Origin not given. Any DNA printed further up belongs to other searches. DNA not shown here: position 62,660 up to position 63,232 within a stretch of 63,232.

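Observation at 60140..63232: Candidate TIR/SLOG nucleotide-signalling (Thoeris-like) module with a membrane-anchored TIR-TPR protein and an interposed unknown small protein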

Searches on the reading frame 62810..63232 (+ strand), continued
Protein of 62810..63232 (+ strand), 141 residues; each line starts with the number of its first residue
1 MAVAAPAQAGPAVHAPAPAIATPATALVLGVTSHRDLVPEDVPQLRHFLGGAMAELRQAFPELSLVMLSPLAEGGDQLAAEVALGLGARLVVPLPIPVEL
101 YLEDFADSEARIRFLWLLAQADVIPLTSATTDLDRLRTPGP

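Call 96: find_related_loci(query=A1, collection=viral_contigs, flank=8000)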
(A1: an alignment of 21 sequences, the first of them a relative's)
Query A1 (141 aa) in viral_contigs; peptide patterns used: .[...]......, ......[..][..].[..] (x = any residue, [..] = any of these).
21 stretches matched a pattern, but none encodes a relative of the query by tblastn (E <= 1e-3).
